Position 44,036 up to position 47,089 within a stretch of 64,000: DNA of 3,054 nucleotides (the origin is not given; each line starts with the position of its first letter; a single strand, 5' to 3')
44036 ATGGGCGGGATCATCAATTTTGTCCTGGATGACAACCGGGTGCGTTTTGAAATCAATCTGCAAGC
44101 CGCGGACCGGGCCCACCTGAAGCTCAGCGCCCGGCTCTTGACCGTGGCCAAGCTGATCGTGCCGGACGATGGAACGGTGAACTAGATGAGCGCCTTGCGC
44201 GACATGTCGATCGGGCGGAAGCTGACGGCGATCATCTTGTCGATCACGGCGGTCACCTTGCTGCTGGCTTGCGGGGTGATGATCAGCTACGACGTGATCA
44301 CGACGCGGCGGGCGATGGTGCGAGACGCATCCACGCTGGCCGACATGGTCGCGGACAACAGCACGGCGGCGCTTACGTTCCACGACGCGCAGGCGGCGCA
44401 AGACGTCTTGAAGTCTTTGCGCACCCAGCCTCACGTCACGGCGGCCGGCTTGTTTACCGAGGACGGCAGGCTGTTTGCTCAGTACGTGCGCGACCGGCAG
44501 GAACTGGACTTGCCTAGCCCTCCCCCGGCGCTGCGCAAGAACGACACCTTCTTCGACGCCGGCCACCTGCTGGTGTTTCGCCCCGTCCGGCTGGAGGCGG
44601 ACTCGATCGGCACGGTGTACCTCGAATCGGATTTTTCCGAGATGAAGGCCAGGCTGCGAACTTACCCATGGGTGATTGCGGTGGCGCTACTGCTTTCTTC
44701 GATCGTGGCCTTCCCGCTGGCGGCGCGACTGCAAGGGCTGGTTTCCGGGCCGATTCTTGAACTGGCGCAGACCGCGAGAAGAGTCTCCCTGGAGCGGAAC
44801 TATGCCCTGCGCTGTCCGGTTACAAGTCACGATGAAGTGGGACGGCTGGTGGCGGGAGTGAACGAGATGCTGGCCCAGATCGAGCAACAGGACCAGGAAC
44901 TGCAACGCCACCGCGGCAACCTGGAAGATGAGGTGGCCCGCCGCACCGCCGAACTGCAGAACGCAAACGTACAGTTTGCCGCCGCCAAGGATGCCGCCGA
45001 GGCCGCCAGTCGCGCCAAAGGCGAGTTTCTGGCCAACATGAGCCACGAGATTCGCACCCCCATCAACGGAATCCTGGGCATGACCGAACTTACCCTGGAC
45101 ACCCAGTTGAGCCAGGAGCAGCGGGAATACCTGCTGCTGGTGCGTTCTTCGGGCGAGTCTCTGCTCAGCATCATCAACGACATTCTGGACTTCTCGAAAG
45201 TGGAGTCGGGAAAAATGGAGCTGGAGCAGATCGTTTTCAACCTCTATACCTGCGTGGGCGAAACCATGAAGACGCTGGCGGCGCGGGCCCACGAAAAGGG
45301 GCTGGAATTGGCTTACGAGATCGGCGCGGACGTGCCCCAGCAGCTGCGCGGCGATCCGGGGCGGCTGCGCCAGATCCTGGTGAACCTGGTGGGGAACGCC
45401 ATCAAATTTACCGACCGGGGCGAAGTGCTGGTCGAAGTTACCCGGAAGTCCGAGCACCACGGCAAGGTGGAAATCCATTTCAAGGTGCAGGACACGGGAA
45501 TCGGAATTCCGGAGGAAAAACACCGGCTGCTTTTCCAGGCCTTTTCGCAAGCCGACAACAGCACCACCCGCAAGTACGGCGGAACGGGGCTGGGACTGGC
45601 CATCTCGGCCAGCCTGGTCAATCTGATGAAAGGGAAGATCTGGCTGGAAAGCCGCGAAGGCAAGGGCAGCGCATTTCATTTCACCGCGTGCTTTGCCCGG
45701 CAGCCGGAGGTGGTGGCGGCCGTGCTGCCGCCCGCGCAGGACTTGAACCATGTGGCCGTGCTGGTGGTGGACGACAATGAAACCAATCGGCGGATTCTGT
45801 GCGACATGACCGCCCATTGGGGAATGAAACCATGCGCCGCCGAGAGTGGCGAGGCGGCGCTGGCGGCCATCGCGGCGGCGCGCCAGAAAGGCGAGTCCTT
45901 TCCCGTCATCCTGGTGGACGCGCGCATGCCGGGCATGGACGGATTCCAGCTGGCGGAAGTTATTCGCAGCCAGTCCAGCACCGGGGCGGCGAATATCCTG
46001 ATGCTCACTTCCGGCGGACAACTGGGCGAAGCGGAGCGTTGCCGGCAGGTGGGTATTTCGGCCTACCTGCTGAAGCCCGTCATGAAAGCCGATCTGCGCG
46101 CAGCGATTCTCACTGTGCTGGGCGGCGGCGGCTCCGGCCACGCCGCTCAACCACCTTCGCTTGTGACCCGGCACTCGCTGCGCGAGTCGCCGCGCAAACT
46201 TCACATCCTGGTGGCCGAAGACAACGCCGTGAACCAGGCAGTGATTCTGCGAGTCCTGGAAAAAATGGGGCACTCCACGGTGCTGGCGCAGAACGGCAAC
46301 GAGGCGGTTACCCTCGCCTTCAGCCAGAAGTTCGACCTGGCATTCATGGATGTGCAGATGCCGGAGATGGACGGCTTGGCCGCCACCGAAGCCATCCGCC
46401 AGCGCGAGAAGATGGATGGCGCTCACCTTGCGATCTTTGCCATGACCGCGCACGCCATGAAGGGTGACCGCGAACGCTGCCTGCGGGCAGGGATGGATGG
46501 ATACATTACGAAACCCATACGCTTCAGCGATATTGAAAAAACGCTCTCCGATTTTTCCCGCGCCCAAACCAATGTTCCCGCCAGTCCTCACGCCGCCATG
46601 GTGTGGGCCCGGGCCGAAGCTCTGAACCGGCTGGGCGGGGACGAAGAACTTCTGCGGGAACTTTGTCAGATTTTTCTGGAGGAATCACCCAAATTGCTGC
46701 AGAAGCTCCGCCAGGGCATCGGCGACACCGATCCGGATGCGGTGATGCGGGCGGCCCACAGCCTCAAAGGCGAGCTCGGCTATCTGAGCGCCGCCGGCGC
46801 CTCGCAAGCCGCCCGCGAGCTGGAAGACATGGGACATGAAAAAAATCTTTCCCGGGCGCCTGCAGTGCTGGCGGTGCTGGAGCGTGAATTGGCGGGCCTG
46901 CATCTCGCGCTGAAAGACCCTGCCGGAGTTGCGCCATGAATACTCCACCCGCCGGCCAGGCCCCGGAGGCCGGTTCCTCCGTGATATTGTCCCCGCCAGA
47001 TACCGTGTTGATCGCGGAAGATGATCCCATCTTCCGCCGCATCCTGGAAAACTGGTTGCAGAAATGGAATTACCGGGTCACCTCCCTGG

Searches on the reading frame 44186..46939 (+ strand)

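Call 63: search_protein_families(library=pfam, proteins=[window:44186-46939:+], max_evalue=0.00001)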
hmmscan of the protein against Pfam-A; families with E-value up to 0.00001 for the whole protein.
window:44186-46939:+ (917 aa): 6 families
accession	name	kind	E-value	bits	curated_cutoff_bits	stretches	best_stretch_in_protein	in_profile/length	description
PF00072.30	Response_reg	-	5.8e-47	158.9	30.2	2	674-787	1-110/111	Response regulator receiver domain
PF02518.31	HATPase_c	-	2.7e-30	105.5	26.4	1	389-501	1-107/111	Histidine kinase-, DNA gyrase B-, and HSP90-like ATPase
PF00512.31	HisKA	-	1.9e-22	79.5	26.9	1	277-342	1-66/66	His Kinase A (phospho-acceptor) domain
PF17152.10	CHASE8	-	4.4e-20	72.3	27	1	41-146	2-101/102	Periplasmic sensor domain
PF01627.28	Hpt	-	1.3e-13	51.4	24.6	1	825-905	1-81/84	Hpt domain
PF00672.30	HAMP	-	2.6e-07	31.3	25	1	185-234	5-53/53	HAMP domain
